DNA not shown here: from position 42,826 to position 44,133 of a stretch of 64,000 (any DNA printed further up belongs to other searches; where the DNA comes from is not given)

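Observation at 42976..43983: Solo Cas4-family nuclease interrupted by a four-helix transmembrane block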

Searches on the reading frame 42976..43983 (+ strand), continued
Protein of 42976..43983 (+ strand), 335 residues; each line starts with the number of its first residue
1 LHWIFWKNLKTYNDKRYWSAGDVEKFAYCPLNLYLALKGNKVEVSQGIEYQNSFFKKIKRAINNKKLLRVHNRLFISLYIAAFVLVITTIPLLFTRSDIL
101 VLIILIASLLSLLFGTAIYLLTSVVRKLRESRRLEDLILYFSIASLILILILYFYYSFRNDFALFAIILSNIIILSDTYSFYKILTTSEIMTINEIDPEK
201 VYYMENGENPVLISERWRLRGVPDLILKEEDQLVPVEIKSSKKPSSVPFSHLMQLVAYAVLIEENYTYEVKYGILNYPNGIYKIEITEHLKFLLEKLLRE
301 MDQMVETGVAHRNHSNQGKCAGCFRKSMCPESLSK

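Call 70: find_encoding_contigs(protein=P0089, flank=5000, max_places=2)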
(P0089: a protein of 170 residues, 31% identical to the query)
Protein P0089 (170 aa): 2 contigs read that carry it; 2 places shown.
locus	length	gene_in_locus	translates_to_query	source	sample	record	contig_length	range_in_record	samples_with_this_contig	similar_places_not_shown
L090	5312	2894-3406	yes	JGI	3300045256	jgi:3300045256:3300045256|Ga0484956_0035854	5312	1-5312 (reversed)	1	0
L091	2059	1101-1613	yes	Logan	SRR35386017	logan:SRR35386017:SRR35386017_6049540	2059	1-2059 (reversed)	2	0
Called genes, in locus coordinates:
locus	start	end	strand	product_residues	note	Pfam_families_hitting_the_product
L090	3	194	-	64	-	?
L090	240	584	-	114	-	PF04020:Phage_holin_4_2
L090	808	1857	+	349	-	PF00487:FA_desaturase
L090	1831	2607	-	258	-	PF00657:Lipase_GDSL, PF13472:Lipase_GDSL_2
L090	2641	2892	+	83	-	PF09810:Exo5 (weak)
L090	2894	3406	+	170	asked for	PF01930:Cas_Cas4, PF12705:PDDEXK_1 (weak)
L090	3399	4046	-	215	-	PF00702:Hydrolase, PF13419:HAD_2, PF13242:Hydrolase_like (weak)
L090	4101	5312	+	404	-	?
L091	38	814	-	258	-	PF00657:Lipase_GDSL, PF13472:Lipase_GDSL_2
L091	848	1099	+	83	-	PF09810:Exo5 (weak)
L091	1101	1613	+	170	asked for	PF01930:Cas_Cas4, PF12705:PDDEXK_1 (weak)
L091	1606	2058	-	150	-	?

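Call 75: find_related_loci(query=A1, collection=viral_contigs, flank=5000)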
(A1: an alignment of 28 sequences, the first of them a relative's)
Query A1 (327 aa) in viral_contigs; peptide patterns used: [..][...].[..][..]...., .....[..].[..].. (x = any residue, [..] = any of these).
94 stretches matched a pattern, but none encodes a relative of the query by tblastn (E <= 1e-3).

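Call 78: find_related_loci(query=A5, collection=metagenome_contigs, flank=2500)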
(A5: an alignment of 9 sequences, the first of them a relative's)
Query A5 (181 aa) in metagenome_contigs; peptide patterns used: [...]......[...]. (x = any residue, [..] = any of these).
600 stretches matched a pattern (row limit reached: there are more); 575 encode a relative of the query (tblastn E <= 1e-3); the best 80 are kept; 80 distinct loci.
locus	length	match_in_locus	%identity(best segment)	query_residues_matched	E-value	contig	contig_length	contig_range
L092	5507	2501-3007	44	5-171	2e-42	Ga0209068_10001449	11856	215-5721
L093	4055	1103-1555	48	24-172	1e-41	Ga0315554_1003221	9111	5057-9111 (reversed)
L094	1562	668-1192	43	1-172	1e-41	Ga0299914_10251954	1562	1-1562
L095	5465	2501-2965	48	21-172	1e-40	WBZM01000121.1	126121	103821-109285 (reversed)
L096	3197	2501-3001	42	7-171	4e-40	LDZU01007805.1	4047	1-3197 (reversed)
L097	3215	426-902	44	16-172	3e-40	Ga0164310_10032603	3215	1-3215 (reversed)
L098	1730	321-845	42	1-172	4e-40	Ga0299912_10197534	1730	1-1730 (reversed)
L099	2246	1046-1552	43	7-172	9e-40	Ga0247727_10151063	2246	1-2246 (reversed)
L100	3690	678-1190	44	7-171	6e-40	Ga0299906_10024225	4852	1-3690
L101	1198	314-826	39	5-172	5e-41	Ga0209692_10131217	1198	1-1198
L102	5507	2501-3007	44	6-172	2e-39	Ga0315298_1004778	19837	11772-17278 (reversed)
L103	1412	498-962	46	21-172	2e-40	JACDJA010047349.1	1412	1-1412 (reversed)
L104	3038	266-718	46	24-172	4e-39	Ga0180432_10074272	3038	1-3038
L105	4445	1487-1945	50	23-172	4e-39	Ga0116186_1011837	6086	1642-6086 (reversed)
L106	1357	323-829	41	4-169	6e-40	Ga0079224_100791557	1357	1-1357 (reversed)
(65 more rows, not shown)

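Call 89: search_dna_similar(query=P0070, collection=plasmids, mode=protein, max_evalue=1e-8, max_rows=15)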
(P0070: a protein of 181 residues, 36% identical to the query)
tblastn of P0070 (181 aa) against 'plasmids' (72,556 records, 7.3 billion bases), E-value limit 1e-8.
Records with a match: 1; places in all: 1; records where one place covers at least 80% of the query: 0.
Best place of each record, by identity: <60% 1.
By first word of the organism name: Paludisphaera 1.
By predicted mobility (MOB-suite, as given by PLSDB): non-mobilizable 1.
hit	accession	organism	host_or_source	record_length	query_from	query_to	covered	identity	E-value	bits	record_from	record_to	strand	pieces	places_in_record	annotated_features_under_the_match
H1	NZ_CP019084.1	Paludisphaera borealis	-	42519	49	169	67%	33.3%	4e-10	65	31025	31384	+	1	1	PD-(D/E)XK nuclease family protein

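Call 90: search_dna_similar(query=P0070, collection=phages, mode=protein, max_evalue=1e-8, max_rows=10)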
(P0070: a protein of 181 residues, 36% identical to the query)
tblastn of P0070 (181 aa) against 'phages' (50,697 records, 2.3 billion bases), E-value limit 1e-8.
No match.
